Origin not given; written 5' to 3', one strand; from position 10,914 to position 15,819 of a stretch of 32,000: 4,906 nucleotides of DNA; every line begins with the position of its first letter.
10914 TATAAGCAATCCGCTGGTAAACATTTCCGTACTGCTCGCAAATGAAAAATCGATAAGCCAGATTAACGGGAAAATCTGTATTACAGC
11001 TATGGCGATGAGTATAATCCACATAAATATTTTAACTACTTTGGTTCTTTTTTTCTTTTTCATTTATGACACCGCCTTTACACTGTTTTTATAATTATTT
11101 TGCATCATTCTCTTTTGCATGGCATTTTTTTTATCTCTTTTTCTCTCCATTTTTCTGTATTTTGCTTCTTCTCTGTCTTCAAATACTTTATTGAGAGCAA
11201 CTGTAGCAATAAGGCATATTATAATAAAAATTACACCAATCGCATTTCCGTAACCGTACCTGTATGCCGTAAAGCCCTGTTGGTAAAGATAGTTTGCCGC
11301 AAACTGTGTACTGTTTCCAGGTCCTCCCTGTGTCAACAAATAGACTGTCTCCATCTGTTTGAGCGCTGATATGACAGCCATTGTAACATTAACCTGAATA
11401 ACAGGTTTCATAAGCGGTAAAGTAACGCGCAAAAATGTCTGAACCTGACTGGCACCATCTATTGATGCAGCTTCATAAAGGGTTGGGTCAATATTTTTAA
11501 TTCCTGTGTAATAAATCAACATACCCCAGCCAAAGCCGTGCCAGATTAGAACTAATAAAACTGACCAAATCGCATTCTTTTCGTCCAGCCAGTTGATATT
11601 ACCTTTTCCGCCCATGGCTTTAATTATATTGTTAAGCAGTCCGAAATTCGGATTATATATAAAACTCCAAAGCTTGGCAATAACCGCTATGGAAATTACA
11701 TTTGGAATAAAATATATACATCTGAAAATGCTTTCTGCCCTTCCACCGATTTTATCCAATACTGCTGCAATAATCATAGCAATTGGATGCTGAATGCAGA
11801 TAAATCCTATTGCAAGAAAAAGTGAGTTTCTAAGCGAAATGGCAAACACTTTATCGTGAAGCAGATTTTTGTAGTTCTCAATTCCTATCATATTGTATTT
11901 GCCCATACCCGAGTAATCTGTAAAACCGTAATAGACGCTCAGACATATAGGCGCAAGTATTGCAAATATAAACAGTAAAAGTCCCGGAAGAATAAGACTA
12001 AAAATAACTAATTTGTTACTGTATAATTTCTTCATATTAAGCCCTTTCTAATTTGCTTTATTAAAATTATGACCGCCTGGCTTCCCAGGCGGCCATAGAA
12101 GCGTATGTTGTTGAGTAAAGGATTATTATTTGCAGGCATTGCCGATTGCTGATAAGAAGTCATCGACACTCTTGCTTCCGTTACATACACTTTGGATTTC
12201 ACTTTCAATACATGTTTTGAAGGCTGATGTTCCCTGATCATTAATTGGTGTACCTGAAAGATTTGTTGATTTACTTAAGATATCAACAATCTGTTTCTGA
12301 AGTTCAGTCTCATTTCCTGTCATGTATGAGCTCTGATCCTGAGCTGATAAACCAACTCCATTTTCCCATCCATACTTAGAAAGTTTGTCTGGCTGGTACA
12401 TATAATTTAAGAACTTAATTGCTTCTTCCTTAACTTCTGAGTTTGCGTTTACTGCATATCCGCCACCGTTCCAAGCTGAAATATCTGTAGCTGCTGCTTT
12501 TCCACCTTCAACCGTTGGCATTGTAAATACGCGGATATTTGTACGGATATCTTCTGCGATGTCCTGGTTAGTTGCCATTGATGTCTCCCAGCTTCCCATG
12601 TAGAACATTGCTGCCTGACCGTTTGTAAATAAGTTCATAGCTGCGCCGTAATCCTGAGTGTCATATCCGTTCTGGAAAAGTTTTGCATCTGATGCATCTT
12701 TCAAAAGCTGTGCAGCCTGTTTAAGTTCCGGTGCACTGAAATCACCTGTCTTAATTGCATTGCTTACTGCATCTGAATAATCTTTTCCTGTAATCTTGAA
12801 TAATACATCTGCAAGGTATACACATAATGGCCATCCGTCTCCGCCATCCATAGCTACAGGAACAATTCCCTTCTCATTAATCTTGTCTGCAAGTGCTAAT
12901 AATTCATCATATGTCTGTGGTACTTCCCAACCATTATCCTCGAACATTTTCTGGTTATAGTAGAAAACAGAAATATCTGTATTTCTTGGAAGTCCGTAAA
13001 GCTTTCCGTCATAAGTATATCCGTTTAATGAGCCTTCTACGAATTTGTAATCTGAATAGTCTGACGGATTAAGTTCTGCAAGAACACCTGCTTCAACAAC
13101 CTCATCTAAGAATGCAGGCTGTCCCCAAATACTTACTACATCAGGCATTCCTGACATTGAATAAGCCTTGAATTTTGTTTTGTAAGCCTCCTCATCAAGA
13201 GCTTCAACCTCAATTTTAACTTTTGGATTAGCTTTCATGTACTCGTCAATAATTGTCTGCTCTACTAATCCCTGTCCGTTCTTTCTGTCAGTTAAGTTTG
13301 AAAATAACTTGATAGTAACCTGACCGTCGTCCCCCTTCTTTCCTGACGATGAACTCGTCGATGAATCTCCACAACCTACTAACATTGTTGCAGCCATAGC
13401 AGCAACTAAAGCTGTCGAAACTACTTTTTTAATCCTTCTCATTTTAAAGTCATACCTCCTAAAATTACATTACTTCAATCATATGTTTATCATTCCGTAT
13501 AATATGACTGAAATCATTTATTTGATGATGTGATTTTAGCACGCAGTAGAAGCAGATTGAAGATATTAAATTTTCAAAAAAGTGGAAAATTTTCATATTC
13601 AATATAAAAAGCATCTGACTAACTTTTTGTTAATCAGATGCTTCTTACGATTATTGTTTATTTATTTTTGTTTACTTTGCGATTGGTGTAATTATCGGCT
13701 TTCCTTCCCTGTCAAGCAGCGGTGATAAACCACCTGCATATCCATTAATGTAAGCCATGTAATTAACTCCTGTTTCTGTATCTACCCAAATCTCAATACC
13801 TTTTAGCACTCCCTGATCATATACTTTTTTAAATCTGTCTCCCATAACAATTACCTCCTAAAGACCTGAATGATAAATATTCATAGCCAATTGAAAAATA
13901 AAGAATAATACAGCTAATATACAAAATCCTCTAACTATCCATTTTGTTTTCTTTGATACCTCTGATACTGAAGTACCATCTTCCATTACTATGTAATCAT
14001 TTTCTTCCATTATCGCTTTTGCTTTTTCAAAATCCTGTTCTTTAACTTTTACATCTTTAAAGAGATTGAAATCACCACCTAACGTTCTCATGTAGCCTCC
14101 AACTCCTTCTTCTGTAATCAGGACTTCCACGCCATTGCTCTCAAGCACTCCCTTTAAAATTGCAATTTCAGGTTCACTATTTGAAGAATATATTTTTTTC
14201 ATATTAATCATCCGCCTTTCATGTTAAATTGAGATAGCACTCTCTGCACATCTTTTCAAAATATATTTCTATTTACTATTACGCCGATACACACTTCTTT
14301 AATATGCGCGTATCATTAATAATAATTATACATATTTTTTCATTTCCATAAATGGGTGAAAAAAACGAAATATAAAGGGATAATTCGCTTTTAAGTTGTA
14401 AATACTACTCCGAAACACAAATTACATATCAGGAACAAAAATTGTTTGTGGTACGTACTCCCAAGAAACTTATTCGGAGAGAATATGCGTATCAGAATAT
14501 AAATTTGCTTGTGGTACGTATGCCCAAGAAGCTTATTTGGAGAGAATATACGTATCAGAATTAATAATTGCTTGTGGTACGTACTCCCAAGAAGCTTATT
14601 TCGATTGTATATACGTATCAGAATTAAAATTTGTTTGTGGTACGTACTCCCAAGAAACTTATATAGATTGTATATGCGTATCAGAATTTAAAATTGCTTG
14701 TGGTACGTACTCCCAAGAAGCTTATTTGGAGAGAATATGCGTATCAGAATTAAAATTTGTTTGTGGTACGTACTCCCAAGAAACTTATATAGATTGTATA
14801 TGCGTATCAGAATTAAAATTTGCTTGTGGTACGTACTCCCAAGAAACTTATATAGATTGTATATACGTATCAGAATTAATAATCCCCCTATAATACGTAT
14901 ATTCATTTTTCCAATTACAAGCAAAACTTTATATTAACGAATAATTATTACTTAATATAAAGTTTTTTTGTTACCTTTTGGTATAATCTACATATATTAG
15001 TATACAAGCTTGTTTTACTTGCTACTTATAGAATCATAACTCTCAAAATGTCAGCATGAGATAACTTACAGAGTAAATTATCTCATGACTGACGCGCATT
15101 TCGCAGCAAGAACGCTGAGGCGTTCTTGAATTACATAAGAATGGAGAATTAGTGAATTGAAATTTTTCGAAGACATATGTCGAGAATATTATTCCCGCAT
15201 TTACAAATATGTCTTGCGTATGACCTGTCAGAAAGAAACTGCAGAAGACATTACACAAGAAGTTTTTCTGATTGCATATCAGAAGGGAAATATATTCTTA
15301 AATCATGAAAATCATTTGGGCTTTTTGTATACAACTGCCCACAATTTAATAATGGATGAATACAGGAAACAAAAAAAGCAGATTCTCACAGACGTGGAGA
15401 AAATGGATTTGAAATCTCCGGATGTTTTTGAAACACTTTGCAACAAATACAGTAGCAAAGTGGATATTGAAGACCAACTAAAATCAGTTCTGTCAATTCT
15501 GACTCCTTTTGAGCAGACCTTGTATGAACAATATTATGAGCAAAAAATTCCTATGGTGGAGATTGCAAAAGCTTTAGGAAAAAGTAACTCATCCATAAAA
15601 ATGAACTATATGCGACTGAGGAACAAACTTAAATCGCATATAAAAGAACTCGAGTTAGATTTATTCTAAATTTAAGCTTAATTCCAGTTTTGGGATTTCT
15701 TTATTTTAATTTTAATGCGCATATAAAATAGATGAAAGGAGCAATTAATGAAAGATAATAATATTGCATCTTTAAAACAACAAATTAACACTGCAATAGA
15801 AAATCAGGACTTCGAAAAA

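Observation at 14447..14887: Seven-unit tandem array with exact 63-bp period upstream of an ECF sigma gene (CRISPR-like geometry, no cas, related 'spacers')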

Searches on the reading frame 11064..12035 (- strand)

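Call 7: search_protein_families(library=pfam, proteins=[window:11064-12035:-], max_evalue=0.01)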
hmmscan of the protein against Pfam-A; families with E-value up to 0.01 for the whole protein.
window:11064-12035:- (323 aa): 2 families
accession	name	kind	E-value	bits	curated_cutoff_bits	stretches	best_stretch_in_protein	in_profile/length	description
PF00528.27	BPD_transp_1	-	1.2e-20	74.5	26.4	1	86-285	5-178/184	Binding-protein-dependent transport system inner membrane component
PF06783.16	UPF0239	-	0.0026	18.4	25.4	1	262-317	23-79/88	Uncharacterised protein family (UPF0239)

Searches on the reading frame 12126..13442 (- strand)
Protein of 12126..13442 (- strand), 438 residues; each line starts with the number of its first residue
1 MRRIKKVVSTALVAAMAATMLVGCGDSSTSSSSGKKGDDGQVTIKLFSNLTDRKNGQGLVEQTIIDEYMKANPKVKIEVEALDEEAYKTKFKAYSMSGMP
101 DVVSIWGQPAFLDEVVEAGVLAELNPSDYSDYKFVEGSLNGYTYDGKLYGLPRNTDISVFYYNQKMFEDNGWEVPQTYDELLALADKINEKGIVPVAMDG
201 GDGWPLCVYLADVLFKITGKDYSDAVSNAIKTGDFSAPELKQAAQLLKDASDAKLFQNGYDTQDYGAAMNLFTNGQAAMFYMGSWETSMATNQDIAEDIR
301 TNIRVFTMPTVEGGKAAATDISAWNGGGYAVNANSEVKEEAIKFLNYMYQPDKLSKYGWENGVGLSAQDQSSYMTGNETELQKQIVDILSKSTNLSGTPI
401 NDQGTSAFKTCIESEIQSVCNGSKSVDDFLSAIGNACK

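Call 7: search_protein_families(library=pfam, proteins=[window:12126-13442:-], max_evalue=0.01)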
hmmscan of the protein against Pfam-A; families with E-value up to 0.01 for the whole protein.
window:12126-13442:- (438 aa): 2 families
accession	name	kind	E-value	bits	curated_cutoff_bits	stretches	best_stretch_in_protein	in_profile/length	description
PF01547.30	SBP_bac_1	-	7.9e-35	121.7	26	1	62-352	11-304/307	Bacterial extracellular solute-binding protein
PF13416.11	SBP_bac_8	-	8.1e-35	121.4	27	1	64-355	2-250/279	Bacterial extracellular solute-binding protein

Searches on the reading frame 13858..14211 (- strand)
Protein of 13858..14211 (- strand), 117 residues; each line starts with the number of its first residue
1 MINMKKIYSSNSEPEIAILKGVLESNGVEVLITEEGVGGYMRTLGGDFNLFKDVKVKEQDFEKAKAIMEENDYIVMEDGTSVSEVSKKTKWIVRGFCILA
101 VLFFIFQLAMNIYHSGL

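Call 7: search_protein_families(library=pfam, proteins=[window:13858-14211:-], max_evalue=0.01)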
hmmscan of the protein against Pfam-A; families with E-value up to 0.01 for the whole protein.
window:13858-14211:- (117 aa): 1 family
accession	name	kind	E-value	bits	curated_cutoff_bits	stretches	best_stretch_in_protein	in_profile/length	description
PF09413.15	DUF2007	-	4.3e-13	49.7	25.7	1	4-70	1-64/66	Putative prokaryotic signal transducing protein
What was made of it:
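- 13858..14211 (-): DUF2007 gene, transcribed divergently from the island. Call 7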

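Call 68: search_protein_families(library=ncbifam, proteins=[window:13858-14211:-], max_evalue=0.01)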
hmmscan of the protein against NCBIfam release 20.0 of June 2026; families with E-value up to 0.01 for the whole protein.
window:13858-14211:- (117 aa): 1 family
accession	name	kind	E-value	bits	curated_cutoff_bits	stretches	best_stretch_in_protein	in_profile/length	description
NF040569.1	DUF2007_rel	subfamily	0.0047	17.2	55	1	15-71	19-72/74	DUF2007-related protein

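Call 90: search_protein_families(library=padloc, proteins=[window:13858-14211:-], max_evalue=0.01)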
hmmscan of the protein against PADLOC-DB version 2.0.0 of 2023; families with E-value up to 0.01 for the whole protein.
window:13858-14211:- (117 aa): 0 families

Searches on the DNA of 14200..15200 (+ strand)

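Call 48: search_rna_families(source=window, start=14200, end=15200, threshold=evalue, max_evalue=1)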
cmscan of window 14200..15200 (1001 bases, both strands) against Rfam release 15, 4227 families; matches with E-value up to 1: 1.
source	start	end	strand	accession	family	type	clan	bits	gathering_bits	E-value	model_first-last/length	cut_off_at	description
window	15052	15091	+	RF04195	MIR6217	Gene; miRNA;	-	15.9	110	0.84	1-228/228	no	MIR6217 microRNA precursor family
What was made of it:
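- On Any Rfam RNA family: The permissive search of 14200-15200 gave only a noise match, E=0.84 (call 48).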

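Call 66: search_dna_similar(query=window:14380-14975:+, collection=plasmids, mode=distant, max_evalue=0.001, max_rows=10)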
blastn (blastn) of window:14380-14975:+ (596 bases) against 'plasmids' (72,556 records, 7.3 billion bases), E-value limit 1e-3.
No match.

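Call 67: search_dna_similar(query=window:14380-14975:+, collection=phages, mode=distant, max_evalue=0.001, max_rows=10)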
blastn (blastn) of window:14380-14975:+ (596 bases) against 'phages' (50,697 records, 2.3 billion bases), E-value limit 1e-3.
No match.
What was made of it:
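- Closest known: Plasmid centromere or iteron arrays. Different: There are no matches in plasmid or phage collections (calls 66, 67).
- Tried and rejected: Plasmids and phages. blastn found no match (calls 66, 67).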

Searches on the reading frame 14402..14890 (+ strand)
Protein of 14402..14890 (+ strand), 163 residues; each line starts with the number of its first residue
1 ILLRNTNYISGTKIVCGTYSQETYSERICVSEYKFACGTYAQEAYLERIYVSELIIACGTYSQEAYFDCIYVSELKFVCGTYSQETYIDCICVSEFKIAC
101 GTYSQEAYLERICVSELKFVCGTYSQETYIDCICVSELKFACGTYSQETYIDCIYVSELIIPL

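Call 87: search_protein_representatives(protein=window:14402-14890:+)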
Query: 163 residues. Proteins with E-value up to 0.001 (for the whole library): 15; up to 1e-10: 1; up to 1e-30: 0. The best 15 are listed.
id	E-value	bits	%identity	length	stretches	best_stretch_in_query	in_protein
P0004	4.2e-11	59.3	29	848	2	16-158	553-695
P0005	2.4e-10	56.9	23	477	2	20-158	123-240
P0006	4.3e-08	49.5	23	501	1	68-155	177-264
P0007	3.6e-06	43.3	33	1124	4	51-157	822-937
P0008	3.8e-06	43.2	27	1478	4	48-161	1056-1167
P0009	1.3e-05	41.5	33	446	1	19-159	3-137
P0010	2.3e-05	40.6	26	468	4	68-154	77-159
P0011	2.4e-05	40.6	27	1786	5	5-114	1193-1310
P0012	3.8e-05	40.0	24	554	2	41-155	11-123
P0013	1.3e-04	38.3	23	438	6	24-126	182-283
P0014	1.6e-04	37.9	21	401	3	40-150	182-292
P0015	2.2e-04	37.5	28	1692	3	36-155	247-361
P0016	5.0e-04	36.3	29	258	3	78-155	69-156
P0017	7.6e-04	35.7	27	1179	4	81-155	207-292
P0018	8.3e-04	35.6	33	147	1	68-158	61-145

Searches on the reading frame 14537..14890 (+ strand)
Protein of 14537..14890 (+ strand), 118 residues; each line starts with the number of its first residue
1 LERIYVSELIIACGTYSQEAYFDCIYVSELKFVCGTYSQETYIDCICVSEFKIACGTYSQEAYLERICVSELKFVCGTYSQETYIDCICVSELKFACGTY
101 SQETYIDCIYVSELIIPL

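Call 34: find_homologous_proteins(query=window:14537-14890:+, max_evalue=0.01)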
Query window:14537-14890:+: 616 candidates shared short words with the query, none scored E <= 0.01.
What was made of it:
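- Tried and rejected: The B frame-0 ORF gave nothing (call 34).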

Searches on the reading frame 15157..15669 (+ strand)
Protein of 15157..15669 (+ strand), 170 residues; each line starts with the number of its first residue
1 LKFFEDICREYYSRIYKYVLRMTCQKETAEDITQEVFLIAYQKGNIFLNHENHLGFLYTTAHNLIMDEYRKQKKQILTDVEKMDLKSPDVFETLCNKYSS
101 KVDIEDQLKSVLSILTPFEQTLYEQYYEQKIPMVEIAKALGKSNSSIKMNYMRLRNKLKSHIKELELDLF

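Call 7: search_protein_families(library=pfam, proteins=[window:15157-15669:+], max_evalue=0.01)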
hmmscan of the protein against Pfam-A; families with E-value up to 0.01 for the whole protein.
window:15157-15669:+ (170 aa): 3 families
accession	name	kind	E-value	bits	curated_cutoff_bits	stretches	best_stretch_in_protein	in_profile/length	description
PF04542.20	Sigma70_r2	-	4.5e-12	46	24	1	9-74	3-70/71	Sigma-70 region 2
PF04545.22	Sigma70_r4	-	0.0013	18.6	24.1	1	112-159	2-49/50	Sigma-70, region 4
PF08281.18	Sigma70_r4_2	-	0.0053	16.8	25.7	1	107-158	3-54/54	Sigma-70, region 4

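Call 68: search_protein_families(library=ncbifam, proteins=[window:15157-15669:+], max_evalue=0.01)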
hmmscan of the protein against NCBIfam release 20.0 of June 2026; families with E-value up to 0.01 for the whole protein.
window:15157-15669:+ (170 aa): 72 families (the best 25 are shown)
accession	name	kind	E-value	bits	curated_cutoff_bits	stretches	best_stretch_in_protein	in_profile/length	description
TIGR02952.1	Sig70_famx2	equivalog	1e-19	71.1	206.45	1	4-160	13-168/170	ECF subfamily RNA polymerase sigma factor, BldN family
TIGR02950.1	SigM_subfam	subfamily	1.2e-19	70.7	147.95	1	5-161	3-157/159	RNA polymerase sigma factor, SigM family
TIGR02937.1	sigma70-ECF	superfamily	2.1e-19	69.7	42.9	1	5-161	4-164/165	sigma-70 family RNA polymerase sigma factor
TIGR02985.1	Sig70_bacteroi1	subfamily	3.4e-18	66.4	126.4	1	4-161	3-161/162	RNA polymerase sigma-70 factor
NF058625.1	sigma_PG0214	equivalog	1.5e-17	63.8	130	1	2-165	4-164/170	GFO_1088 family ECF-type sigma factor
TIGR02989.1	Sig-70_gvs1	subfamily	2.1e-15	57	124.55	1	4-159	3-155/158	RNA polymerase sigma-70 factor, Rhodopirellula/Verrucomicrobium family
TIGR02959.1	SigZ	equivalog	3e-14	53.2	168.65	1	10-163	3-149/170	RNA polymerase sigma factor SigZ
NF007227.0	PRK09645.1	subfamily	8.3e-14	51.9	202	1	7-155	18-164/177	sigma-70 family RNA polymerase sigma factor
NF009193.0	PRK12541.1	equivalog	1.6e-13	51.3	171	1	4-161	7-159/161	RNA polymerase sigma factor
NF009166.1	PRK12513.1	equivalog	1.6e-13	50.8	206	1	3-158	23-182/193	RNA polymerase sigma factor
NF007215.0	PRK09637.1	equivalog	2.2e-13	50.6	212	1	5-163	4-155/181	RNA polymerase sigma factor SigZ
NF006930.0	PRK09415.1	subfamily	2.6e-12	46.9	198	1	4-164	18-177/179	RNA polymerase factor sigma C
NF007223.0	PRK09641.1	equivalog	1.4e-11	44.6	209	1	4-164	20-186/187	RNA polymerase sigma factor SigW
NF007226.0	PRK09644.1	equivalog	3e-11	43.7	199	1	5-164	4-159/166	RNA polymerase sigma factor SigM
NF007216.0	PRK09638.1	equivalog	4.3e-11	42.9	194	1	5-166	21-175/180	RNA polymerase sigma factor SigY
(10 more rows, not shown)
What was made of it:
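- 15157..15669 (+): ECF-type sigma factor gene (TTG start). It is a neighbour of the repeat element, not a component of it. Calls 7, 68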

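Call 90: search_protein_families(library=padloc, proteins=[window:15157-15669:+], max_evalue=0.01)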
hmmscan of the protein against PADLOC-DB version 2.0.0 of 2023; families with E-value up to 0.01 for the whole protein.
window:15157-15669:+ (170 aa): 1 family
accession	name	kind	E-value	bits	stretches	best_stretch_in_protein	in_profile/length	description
PDLC01398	Cas10_Id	-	0.0015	15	1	24-115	186-277/810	CAS-I-D; effector_LS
